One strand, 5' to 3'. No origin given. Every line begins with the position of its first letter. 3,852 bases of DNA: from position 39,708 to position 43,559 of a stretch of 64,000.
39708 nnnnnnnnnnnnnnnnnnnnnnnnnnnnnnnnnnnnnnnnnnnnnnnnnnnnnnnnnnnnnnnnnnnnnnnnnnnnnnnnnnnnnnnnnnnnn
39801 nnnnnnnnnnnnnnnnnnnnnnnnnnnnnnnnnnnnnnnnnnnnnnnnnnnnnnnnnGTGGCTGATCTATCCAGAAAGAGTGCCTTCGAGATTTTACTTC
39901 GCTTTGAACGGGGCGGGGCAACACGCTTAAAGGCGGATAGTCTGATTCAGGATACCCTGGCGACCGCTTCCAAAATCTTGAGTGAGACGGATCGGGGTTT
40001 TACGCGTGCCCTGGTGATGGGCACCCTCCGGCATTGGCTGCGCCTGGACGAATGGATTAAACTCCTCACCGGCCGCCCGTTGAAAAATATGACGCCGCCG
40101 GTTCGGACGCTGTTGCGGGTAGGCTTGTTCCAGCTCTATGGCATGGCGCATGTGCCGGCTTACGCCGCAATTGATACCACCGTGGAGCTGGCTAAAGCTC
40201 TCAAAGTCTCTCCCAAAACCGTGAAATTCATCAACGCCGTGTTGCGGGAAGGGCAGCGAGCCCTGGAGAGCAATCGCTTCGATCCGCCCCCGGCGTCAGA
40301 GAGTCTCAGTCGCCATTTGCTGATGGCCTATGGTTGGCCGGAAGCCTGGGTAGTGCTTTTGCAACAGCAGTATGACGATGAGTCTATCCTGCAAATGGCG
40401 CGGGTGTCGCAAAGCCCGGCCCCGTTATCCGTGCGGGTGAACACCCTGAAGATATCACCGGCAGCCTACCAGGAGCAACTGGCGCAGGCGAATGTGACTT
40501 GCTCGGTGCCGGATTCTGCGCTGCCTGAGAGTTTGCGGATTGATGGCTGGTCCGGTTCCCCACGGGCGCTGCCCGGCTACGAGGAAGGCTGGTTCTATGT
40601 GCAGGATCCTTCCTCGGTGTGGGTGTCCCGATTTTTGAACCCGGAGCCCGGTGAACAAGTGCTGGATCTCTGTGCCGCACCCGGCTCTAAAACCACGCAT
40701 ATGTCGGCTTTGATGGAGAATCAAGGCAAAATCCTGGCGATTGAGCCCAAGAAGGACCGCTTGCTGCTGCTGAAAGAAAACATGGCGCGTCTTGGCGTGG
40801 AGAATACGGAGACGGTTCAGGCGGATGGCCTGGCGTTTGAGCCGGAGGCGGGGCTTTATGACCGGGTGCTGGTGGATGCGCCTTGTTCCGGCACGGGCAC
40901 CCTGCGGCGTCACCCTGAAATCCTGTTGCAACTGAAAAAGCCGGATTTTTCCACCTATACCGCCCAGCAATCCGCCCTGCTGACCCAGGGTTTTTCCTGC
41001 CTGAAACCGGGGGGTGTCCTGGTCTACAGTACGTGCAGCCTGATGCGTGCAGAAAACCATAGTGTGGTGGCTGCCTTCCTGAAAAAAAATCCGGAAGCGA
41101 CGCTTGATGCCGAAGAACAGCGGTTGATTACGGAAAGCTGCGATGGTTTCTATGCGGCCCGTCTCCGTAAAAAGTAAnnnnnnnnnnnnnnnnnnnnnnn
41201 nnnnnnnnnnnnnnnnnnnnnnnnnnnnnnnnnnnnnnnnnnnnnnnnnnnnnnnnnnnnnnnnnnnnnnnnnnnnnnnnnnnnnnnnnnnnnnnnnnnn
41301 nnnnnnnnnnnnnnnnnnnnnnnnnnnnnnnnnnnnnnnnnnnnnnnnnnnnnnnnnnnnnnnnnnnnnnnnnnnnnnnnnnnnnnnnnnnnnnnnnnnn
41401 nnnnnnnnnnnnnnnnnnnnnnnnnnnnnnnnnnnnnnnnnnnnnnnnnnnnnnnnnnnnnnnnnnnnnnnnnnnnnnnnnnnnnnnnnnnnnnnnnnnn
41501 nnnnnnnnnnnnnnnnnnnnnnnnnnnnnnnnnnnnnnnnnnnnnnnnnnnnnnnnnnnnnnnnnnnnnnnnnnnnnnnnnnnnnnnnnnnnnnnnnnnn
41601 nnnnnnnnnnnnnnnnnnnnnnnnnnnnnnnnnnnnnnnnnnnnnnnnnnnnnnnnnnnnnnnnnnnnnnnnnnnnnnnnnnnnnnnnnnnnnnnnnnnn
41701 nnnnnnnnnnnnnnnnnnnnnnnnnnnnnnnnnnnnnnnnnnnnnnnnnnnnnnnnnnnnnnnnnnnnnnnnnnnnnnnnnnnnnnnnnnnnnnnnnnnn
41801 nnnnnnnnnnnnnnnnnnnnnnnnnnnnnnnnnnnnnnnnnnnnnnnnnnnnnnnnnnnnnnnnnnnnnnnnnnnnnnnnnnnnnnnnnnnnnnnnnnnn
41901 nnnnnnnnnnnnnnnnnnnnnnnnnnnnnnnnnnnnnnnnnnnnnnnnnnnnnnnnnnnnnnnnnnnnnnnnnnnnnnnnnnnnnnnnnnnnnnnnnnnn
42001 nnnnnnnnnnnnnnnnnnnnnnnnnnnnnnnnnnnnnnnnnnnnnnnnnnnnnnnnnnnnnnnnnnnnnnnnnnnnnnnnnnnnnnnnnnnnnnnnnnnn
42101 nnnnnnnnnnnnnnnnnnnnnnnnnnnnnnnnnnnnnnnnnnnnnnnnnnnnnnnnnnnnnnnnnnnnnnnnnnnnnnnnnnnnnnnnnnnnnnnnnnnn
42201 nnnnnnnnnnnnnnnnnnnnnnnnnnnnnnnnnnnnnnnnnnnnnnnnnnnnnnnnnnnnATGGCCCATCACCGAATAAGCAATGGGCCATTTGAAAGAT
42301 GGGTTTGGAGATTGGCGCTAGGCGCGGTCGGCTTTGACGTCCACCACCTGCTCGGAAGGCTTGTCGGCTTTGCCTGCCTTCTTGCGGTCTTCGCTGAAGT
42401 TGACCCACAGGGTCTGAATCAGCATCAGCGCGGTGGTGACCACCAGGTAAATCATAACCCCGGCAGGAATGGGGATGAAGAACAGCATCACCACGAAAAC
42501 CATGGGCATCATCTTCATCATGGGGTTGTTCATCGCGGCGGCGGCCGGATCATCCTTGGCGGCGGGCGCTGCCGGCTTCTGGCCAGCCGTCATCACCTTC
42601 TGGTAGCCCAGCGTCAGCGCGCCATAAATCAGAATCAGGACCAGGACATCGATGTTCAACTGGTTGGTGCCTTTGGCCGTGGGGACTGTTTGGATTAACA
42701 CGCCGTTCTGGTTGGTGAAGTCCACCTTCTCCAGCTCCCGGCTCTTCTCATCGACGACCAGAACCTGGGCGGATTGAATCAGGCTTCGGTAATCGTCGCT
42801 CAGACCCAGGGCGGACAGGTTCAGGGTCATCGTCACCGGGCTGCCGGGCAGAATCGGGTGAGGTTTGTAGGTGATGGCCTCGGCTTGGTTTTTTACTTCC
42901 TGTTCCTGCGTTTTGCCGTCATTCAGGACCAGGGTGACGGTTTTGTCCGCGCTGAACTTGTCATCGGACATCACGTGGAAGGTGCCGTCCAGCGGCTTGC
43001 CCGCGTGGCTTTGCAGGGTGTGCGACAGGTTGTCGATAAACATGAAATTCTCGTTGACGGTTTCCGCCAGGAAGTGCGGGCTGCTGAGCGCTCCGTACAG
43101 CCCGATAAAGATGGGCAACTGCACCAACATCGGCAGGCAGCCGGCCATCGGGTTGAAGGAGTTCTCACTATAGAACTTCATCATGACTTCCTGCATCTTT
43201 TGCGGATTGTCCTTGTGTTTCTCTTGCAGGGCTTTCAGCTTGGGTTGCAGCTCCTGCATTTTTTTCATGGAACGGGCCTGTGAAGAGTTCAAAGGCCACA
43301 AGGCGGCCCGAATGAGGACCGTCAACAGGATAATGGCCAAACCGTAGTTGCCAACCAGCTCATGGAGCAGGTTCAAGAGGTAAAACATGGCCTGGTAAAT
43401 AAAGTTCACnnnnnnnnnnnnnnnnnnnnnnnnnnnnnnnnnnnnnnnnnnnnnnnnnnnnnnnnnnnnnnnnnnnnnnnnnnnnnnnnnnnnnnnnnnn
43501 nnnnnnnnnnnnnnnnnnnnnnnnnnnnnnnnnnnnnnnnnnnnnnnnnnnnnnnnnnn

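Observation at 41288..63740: Dispersed family of giant Flp-type pilins with a conserved scaffold and a variable C-terminal patch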

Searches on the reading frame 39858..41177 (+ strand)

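Call 10: search_protein_families(library=pfam, proteins=[window:39858-41177:+], max_evalue=0.001)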
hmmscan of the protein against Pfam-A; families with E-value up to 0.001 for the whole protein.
window:39858-41177:+ (439 aa): 9 families
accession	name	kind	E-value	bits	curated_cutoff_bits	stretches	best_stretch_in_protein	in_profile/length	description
PF01189.24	Methyltr_RsmB-F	-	5.4e-54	183.3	27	1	259-419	3-165/199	16S rRNA methyltransferase RsmB/F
PF01029.23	NusB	-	2.7e-29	102.7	23.1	1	5-131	3-130/133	NusB family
PF22458.1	RsmF-B_ferredox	-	2.5e-11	44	27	1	161-229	2-68/74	Methyltr_RsmF/B-like, ferredoxin-like domain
PF13847.12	Methyltransf_31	-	1.8e-07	31.4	27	1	264-402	3-121/145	Methyltransferase domain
PF01135.25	PCMT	-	6.8e-06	26.4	20.3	1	259-342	68-151/210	Protein-L-isoaspartate(D-aspartate) O-methyltransferase (PCMT)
PF17125.10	Methyltr_RsmF_N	-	2.1e-05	25.3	34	1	161-251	2-86/86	N-terminal domain of 16S rRNA methyltransferase RsmF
PF13649.12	Methyltransf_25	-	9.3e-05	23.5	27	1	268-339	1-70/97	Methyltransferase domain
PF01209.24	Ubie_methyltran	-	0.00016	21.6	20.1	1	256-339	39-122/233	ubiE/COQ5 methyltransferase family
PF01728.25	FtsJ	-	0.00055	20.3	24.1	1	263-394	20-141/181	FtsJ-like methyltransferase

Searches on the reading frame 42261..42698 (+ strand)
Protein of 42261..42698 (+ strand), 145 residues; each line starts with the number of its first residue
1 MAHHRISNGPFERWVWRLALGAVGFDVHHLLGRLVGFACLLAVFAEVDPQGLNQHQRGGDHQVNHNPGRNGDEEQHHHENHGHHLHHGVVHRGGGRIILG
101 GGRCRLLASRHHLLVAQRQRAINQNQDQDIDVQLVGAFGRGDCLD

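Call 10: search_protein_families(library=pfam, proteins=[window:42261-42698:+], max_evalue=0.001)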
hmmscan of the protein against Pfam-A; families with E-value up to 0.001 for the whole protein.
window:42261-42698:+ (145 aa): 0 families

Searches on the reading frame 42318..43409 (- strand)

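Call 10: search_protein_families(library=pfam, proteins=[window:42318-43409:-], max_evalue=0.001)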
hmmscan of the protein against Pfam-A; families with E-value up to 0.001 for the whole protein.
window:42318-43409:- (363 aa): 1 family
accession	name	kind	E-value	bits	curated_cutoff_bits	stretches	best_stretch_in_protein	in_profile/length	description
PF02096.25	60KD_IMP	-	2.6e-48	164.5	35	1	22-337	1-162/163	60Kd inner membrane protein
